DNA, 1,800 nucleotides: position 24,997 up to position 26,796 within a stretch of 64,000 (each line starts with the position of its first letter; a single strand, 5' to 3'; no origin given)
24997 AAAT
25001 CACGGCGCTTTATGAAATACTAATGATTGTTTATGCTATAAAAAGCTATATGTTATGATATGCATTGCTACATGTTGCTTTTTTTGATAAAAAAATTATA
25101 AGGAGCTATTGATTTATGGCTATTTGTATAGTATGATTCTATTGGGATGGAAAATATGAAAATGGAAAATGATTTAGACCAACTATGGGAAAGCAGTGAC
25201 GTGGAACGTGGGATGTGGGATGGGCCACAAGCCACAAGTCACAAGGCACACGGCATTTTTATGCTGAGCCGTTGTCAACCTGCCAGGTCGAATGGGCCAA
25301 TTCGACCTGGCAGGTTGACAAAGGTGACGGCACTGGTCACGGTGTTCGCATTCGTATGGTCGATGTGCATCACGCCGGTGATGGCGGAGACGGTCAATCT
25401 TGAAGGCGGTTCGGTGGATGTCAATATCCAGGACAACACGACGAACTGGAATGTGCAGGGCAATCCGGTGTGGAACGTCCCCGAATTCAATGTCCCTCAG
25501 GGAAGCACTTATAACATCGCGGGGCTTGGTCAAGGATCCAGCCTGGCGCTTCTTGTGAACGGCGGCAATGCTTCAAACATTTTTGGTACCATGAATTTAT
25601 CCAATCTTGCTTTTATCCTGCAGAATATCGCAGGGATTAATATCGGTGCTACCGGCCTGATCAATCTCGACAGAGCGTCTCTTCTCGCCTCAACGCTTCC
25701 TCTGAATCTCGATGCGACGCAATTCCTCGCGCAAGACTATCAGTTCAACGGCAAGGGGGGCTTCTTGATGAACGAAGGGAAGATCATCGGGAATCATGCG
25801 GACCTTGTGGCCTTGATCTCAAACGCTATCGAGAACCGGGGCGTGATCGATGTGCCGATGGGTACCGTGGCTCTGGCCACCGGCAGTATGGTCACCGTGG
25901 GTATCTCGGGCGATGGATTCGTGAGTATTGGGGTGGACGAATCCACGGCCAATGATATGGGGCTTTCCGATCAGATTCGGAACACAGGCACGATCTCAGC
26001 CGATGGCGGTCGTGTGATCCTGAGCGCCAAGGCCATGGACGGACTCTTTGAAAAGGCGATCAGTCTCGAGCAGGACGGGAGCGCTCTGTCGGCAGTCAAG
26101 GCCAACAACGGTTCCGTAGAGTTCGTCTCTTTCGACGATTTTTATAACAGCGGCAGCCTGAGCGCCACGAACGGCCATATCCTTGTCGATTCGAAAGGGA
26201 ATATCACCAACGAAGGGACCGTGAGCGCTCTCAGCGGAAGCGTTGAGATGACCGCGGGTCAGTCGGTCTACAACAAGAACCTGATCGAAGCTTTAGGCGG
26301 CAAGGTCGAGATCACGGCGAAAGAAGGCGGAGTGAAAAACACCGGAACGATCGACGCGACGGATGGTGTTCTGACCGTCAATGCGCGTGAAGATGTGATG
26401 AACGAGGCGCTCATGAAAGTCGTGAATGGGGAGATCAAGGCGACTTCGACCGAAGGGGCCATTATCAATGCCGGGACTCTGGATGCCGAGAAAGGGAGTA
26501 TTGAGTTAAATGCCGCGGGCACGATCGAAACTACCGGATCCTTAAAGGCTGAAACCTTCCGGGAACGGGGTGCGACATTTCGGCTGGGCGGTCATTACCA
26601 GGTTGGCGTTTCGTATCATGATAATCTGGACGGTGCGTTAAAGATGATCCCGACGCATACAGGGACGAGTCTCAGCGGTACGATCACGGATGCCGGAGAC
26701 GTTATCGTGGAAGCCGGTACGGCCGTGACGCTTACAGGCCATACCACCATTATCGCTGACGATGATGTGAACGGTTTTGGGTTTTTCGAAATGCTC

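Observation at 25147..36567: Giant 3806-aa TpsA/filamentous-hemagglutinin-like protein with GLUG modules and no TpsB partner in the window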

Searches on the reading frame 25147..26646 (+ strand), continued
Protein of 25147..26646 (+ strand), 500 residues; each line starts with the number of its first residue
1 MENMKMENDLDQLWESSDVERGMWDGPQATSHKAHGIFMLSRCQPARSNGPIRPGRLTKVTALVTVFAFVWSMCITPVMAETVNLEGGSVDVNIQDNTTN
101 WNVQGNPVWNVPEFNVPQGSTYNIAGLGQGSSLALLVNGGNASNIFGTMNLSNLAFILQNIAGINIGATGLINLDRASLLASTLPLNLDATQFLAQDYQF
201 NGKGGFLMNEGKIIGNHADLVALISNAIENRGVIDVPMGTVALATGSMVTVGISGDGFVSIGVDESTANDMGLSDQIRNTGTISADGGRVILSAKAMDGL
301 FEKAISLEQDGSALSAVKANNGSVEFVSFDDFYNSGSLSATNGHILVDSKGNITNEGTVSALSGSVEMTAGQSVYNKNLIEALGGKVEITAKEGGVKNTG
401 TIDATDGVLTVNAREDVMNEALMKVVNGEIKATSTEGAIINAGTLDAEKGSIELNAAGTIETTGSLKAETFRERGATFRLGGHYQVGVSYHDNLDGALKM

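Call 45: find_encoding_contigs(protein=P0018, flank=8000, max_places=1)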
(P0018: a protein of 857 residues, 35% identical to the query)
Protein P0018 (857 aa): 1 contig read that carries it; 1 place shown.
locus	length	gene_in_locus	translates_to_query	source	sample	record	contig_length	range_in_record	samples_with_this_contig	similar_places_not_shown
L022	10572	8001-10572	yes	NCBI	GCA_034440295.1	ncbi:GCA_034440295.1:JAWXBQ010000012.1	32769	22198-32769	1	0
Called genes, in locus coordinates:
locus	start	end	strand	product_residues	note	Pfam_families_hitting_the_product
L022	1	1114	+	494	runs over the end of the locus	PF05227:CHASE3, PF00512:HisKA, PF02518:HATPase_c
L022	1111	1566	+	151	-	PF00072:Response_reg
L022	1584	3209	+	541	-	PF00072:Response_reg, PF00512:HisKA, PF02518:HATPase_c, PF00072:Response_reg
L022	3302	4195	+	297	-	-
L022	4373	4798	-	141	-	PF00581:Rhodanese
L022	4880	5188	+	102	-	-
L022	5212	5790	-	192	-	PF00156:Pribosyltran (weak)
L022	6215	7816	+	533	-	PF07244:POTRA (faint), PF08479:POTRA_2, PF03865:ShlB, PF01103:Omp85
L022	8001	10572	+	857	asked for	PF05860:TPS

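Call 62: search_protein_families(library=pfam, proteins=[L013:7725-8972:+, L005:4-1186:-, L009:18868-20232:+, L009:20315-21385:+, L015:17942-19351:-, L015:19748-20950:+, L012:5697-7037:+, L012:7717-9012:+, L011:5867-7096:+, L007:18042-21590:+], max_evalue=0.001)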
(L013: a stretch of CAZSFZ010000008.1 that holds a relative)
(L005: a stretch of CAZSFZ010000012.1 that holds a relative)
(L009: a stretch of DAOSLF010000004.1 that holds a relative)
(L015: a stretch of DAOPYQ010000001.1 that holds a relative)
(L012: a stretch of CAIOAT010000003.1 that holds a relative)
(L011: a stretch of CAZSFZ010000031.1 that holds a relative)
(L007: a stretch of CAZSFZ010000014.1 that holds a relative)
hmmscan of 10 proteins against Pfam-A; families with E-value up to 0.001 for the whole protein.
L013:7725-8972:+ (416 aa): 3 families
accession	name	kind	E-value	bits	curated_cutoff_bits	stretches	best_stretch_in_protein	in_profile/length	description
PF14450.12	FtsA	-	9.8e-12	45.8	31.8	1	212-379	2-127/127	Cell division protein FtsA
PF02491.25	SHS2_FTSA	-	1.3e-10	41.9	25.4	1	104-166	18-79/79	SHS2 domain inserted in FTSA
PF11104.14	PilM_2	-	7.3e-06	25.6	27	1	184-283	155-253/340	Type IV pilus assembly protein PilM;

L005:4-1186:- (394 aa): 2 families
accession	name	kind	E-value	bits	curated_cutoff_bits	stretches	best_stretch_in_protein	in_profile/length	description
PF01168.26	Ala_racemase_N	-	1.5e-59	201.8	24.1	1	111-326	3-220/220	Alanine racemase, N-terminal domain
PF00842.27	Ala_racemase_C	-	1e-13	51.4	25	1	339-389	1-51/127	Alanine racemase, C-terminal domain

L009:18868-20232:+ (455 aa): 4 families
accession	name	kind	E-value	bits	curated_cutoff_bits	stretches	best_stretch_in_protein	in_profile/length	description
PF02878.22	PGM_PMM_I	-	4.4e-34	117.6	22.5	1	6-136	3-136/138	Phosphoglucomutase/phosphomannomutase, alpha/beta/alpha domain I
PF02880.22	PGM_PMM_III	-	2.5e-24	86.1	20.7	1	256-365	2-113/115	Phosphoglucomutase/phosphomannomutase, alpha/beta/alpha domain III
PF02879.22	PGM_PMM_II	-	5.3e-22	78.7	29.3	1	154-251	2-103/103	Phosphoglucomutase/phosphomannomutase, alpha/beta/alpha domain II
PF00408.26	PGM_PMM_IV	-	1.3e-14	54.5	23.1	1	371-443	1-65/68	Phosphoglucomutase/phosphomannomutase, C-terminal domain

L009:20315-21385:+ (357 aa): 4 families
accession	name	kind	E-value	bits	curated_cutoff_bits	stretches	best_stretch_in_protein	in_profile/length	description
PF00483.29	NTP_transferase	-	1.3e-37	130.2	21.2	1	34-305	2-238/245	Nucleotidyl transferase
PF22640.1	ManC_GMP_beta-helix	-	7.7e-11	42.2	27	1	318-357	2-41/55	MannoseP isomerase/GMP-like beta-helix domain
PF12804.13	NTP_transf_3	-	1.2e-06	29.3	27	1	34-173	1-127/160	MobA-like NTP transferase domain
PF01128.25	IspD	-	1.3e-05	25.6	27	1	34-106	3-70/221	2-C-methyl-D-erythritol 4-phosphate cytidylyltransferase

L015:17942-19351:- (470 aa): 0 families

L015:19748-20950:+ (401 aa): 1 family
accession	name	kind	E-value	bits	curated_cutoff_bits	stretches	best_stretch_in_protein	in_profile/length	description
PF01964.24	ThiC_Rad_SAM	-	1.1e-179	598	25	1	19-401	2-387/420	Radical SAM ThiC family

L012:5697-7037:+ (447 aa): 0 families

L012:7717-9012:+ (432 aa): 6 families
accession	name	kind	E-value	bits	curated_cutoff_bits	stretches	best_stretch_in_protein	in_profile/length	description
PF00483.29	NTP_transferase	-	8.6e-59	199.5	21.2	1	19-285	2-243/245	Nucleotidyl transferase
PF25247.1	LbH_GLGC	-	4.2e-43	146.9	27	1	305-430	1-134/135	GLGC left-handed parallel beta-helix domain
PF24894.1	Hexapep_GlmU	-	3.8e-11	43.5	23.3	1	319-420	18-104/104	GlmU-like, C-terminal hexapeptide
PF25084.1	LbH_EIF2B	-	2.1e-06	28.1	54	0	374-415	30-72/105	EIF2B subunit epsilon LbH domain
PF07959.18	Fucose_pyrophosphorylase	-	2.3e-06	27.2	34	0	131-235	67-166/418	Fucose pyrophosphorylase domain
PF12804.13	NTP_transf_3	-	0.00046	20.8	27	1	20-161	2-120/160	MobA-like NTP transferase domain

L011:5867-7096:+ (410 aa): 6 families
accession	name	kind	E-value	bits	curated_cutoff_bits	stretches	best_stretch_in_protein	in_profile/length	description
PF00266.25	Aminotran_5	-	8.1e-154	512.5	21.5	1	29-398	1-371/371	Aminotransferase class-V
PF00155.27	Aminotran_1_2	-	1e-09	38.5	19.7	1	73-206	44-187/361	Aminotransferase class I and II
PF01053.26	Cys_Met_Meta_PP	-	8.2e-07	28.3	27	1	113-223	87-191/381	Cys/Met metabolism PLP-dependent enzyme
PF01212.27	Beta_elim_lyase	-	1.7e-06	28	27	1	114-249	68-218/288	Beta-eliminating lyase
PF01041.23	DegT_DnrJ_EryC1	-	0.00013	21.8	19.8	1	89-210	39-151/360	DegT/DnrJ/EryC1/StrS aminotransferase family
PF03841.19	SelA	-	0.00082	18.9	22.8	0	220-251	203-234/367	L-seryl-tRNA selenium transferase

L007:18042-21590:+ (1183 aa): 1 family
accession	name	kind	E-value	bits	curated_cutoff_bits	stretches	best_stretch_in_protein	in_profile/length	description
PF18657.6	YDG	-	2.5e-193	627.4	25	11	561-640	2-82/85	YDG domain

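Call 98: search_protein_families(library=pfam, proteins=[L008:741-2837:+, L009:1807-3540:+, L011:2173-3624:+, L013:3735-5132:+, L016:486-1904:+, L019:3362-4765:+, L005:6429-7922:+, L011:4559-5860:+, L013:221-1498:+, L009:5791-7053:+], max_evalue=0.0001)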
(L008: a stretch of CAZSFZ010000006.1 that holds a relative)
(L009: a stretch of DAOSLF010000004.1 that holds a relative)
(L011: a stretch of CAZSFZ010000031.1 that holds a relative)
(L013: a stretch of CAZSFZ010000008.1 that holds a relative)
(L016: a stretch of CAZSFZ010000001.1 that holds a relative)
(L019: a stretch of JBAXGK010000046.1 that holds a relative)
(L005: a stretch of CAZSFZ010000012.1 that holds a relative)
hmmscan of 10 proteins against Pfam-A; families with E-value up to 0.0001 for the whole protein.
L008:741-2837:+ (699 aa): 1 family
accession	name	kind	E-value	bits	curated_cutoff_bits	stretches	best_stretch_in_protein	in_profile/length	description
PF04055.27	Radical_SAM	-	4.5e-17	63.2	29.5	1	242-406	4-165/166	Radical SAM superfamily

L009:1807-3540:+ (578 aa): 10 families
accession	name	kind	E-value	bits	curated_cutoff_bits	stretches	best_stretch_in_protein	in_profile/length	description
PF01512.22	Complex1_51K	-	1.3e-46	158.7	31.2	1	141-311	2-149/150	Nuo51 FMN-binding domain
PF10589.14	NADH_4Fe-4S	-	3.9e-31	107.2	23.5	1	422-506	1-85/85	NADH-ubiquinone oxidoreductase-F iron-sulfur binding region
PF00037.32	Fer4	-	1.4e-11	44.2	21.1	2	525-546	3-24/24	4Fe-4S binding domain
PF12837.12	Fer4_6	-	1.9e-09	37.5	25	1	525-545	4-24/24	4Fe-4S binding domain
PF14697.11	Fer4_21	-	8.8e-09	35.8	35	1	525-570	3-51/59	4Fe-4S dicluster domain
PF12838.12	Fer4_7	-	1.4e-08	35.5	27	1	529-571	1-49/52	4Fe-4S dicluster domain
PF13237.11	Fer4_10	-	1.4e-08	35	25.5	1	525-570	4-52/53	4Fe-4S dicluster domain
PF13187.11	Fer4_9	-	8.7e-08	32.5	27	1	529-571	1-48/52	4Fe-4S dicluster domain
PF12797.12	Fer4_2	-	5.9e-07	29.5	24.5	1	553-571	3-21/22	4Fe-4S binding domain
PF10531.15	SLBB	-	4.5e-06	26.8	27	1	334-384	1-54/55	SLBB domain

L011:2173-3624:+ (484 aa): 2 families
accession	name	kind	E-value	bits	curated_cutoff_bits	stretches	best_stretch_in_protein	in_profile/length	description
PF01458.23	SUFBD_core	-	5.4e-78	262.1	27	1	213-455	1-232/232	SUF system FeS cluster assembly, SufBD core domain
PF19295.5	SufBD_N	-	1.6e-11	44.6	23.5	1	135-205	97-166/172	SufBD protein N-terminal region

L013:3735-5132:+ (466 aa): 3 families
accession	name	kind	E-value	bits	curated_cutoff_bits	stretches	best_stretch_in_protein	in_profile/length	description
PF08245.18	Mur_ligase_M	-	8.3e-27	94.9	24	1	120-296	3-199/200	Mur ligase middle domain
PF01225.30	Mur_ligase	-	1.5e-22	80.2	21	1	17-111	4-93/95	Mur ligase family, catalytic domain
PF02875.26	Mur_ligase_C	-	3.3e-15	57.5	28.4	1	319-447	1-127/127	Mur ligase, glutamate ligase domain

L016:486-1904:+ (473 aa): 0 families

L019:3362-4765:+ (468 aa): 0 families

L005:6429-7922:+ (498 aa): 5 families
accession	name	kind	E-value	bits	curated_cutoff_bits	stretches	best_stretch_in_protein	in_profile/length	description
PF08323.17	Glyco_transf_5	-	5e-83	278.9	22.7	1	12-247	1-235/239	Starch synthase catalytic domain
PF00534.26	Glycos_transf_1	-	1.3e-13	51.3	26.4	1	305-453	13-157/172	Glycosyl transferases group 1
PF13692.12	Glyco_trans_1_4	-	1.9e-09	38.4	27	1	308-448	2-136/142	Glycosyl transferases group 1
PF13439.12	Glyco_transf_4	-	7e-06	26.6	28.5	0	121-237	55-149/170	Glycosyltransferase Family 4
PF13579.12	Glyco_trans_4_4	-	1.6e-05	25.8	29.7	1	27-237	1-143/158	Glycosyl transferase 4-like domain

L011:4559-5860:+ (434 aa): 2 families
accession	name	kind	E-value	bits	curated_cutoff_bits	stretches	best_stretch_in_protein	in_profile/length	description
PF01458.23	SUFBD_core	-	8.3e-79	264.7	27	1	171-400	5-232/232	SUF system FeS cluster assembly, SufBD core domain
PF19295.5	SufBD_N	-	3.6e-18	66.2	23.5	1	20-163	23-172/172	SufBD protein N-terminal region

L013:221-1498:+ (426 aa): 3 families
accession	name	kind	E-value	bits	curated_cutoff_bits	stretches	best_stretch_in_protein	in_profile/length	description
PF08245.18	Mur_ligase_M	-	7.9e-19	68.8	24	1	115-225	1-126/200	Mur ligase middle domain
PF02875.26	Mur_ligase_C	-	4.9e-09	37.5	28.4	1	280-395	1-127/127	Mur ligase, glutamate ligase domain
PF21799.2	MurD-like_N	-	3.2e-07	31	27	1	8-91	2-81/88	Mur ligase MurD-like, N-terminal domain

L009:5791-7053:+ (421 aa): 4 families
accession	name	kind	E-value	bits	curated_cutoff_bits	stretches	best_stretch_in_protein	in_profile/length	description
PF18133.7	HydF_tetramer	-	1.5e-43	147.8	22.6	1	286-401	3-118/118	Hydrogen maturase F tetramerization domain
PF18128.7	HydF_dimer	-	5.8e-38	129.4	23.4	1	183-281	1-99/99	Hydrogen maturase F dimerization domain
PF01926.29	MMR_HSR1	-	3.8e-20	72.5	21.9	1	12-126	1-113/113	50S ribosome-binding GTPase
PF00350.29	Dynamin_N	-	1.7e-06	28.6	27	1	13-46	1-34/168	Dynamin family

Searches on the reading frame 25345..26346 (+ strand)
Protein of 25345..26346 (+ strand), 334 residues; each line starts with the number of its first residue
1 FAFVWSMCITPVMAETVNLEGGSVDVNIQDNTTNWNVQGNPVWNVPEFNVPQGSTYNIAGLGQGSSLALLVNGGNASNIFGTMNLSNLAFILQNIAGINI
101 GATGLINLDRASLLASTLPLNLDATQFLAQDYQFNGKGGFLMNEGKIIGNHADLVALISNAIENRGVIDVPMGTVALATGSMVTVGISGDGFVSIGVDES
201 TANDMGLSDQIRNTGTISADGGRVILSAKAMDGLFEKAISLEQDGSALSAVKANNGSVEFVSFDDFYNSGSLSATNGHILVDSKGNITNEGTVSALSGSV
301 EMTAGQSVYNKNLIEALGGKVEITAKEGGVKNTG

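Call 32: predict_structure(alignment_id=A2)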
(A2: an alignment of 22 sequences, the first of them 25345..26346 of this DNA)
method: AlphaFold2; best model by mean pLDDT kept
length: 334 residues; sequences in the alignment: 22
mean_pLDDT: 88.6   pTM: 0.88
mean pLDDT of the five models: 88.6, 87.9, 85.7, 85.6, 82.7
residues with pLDDT >= 90: 233; 70-90: 67; 50-70: 23; < 50: 11
segments of 3 or more residues with pLDDT < 50: 1-11
pLDDT, mean of each block of 10 residues (from residue 1): 41 81 93 95 95 97 90 95 97 97 97 95 75 89 97 93 96 93 81 77 70 94 89 74 74 93 92 95 95 95 96 93 94 87
secondary structure, 60 per line:
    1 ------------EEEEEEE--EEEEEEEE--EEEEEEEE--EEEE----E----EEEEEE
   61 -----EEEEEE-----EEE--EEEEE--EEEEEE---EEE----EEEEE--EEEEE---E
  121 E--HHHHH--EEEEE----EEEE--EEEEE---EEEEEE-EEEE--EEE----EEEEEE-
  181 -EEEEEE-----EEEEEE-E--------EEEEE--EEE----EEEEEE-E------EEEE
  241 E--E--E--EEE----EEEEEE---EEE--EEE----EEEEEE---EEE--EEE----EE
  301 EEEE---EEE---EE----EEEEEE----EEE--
elements in order: E13-19 E22-29 E32-39 E42-45 E55-60 E66-71 E77-79 E82-86 E89-94 E98-100 E105-109 E112-116 H124-128 E131-135 E140-143 E146-150 E154-159 E161-164 E167-169 E174-179 E182-187 E193-198 E209-213 E216-218 E223-228 E237-241 E250-252 E257-262 E266-268 E271-273 E278-283 E287-289 E292-294 E299-304 E308-310 E320-325 E330-332

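Call 34: fold_search(model_id=the predicted structure, library=pdb)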
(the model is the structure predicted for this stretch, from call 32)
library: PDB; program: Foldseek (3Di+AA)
matches with E <= 10: 137; with E <= 0.001: 9
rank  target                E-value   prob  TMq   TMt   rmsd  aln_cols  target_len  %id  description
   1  8cpk_B                2.9e-09  1.00  0.61  0.53  10.0       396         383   21  Crystal structure of EtpA secretion domain from Enterotoxigenic Escherichia coli (released 2024-01-10)
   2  8cpk_A                4.4e-09  1.00  0.60  0.53   9.5       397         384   20  Crystal structure of EtpA secretion domain from Enterotoxigenic Escherichia coli (released 2024-01-10)
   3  2odl                  3.0e-08  1.00  0.57  0.51  10.8       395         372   17  Crystal structure of the HMW1 secretion domain from Haemophilus influenzae (released 2007-08-21)
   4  4i84_A                3.5e-07  1.00  0.57  0.63   8.2       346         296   21  The crystal structure of the Haemophilus influenzae HxuA secretion domain involved in the two-partner secretion pathwa (released 2013-11-13)
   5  4i84_B                4.7e-07  1.00  0.57  0.69   6.8       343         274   21  The crystal structure of the Haemophilus influenzae HxuA secretion domain involved in the two-partner secretion pathwa (released 2013-11-13)
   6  4rm6                  4.2e-06  1.00  0.63  0.29   6.0       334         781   22  Crystal structure of Hemopexin Binding Protein (released 2016-05-18)
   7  4rt6_A                4.4e-06  1.00  0.54  0.24  10.0       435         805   18  Structure of a complex between hemopexin and hemopexin binding protein (released 2016-05-18)
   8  1rwr                  9.3e-05  1.00  0.56  0.61   6.8       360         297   11  Crystal structure of filamentous hemagglutinin secretion domain (released 2004-04-13)
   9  8vbb_A                1.7e-04  1.00  0.57  0.20  10.5       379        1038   19  The secreted adhesin EtpA of Enterotoxigenic Escherichia coli in complex with the mouse mAb 1G05 (released 2024-09-04)
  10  5kdk                  9.4e-02  0.95  0.37  0.50  10.1       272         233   14  Truncated hemolysin A from P. mirabilis at 2.0 Angstroms resolution crystallized in a high salt condition (released 2017-06-14)
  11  4w8r                  1.0e-01  0.91  0.35  0.48  10.6       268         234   15  Crystal structure of hemolysin A Y134F from P. mirabilis at 1.5 Angstroms resolution (released 2015-10-07)
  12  3fy3                  1.0e-01  0.90  0.35  0.46  10.4       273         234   13  Crystal structure of truncated hemolysin A from P. mirabilis (released 2009-06-02)
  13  5awf_B                1.1e-01  0.06  0.13  0.12  16.6       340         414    6  Crystal structure of SufB-SufC-SufD complex from Escherichia coli (released 2015-11-11)
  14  5awg_E                1.1e-01  0.06  0.13  0.12  18.2       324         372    7  Crystal structure of Hg-bound SufB-SufC-SufD complex from Escherichia coli (released 2015-11-11)
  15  4kh3                  1.6e-01  0.07  0.15  0.12  20.1       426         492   12  Structure of a bacterial self-associating protein (released 2014-01-15)
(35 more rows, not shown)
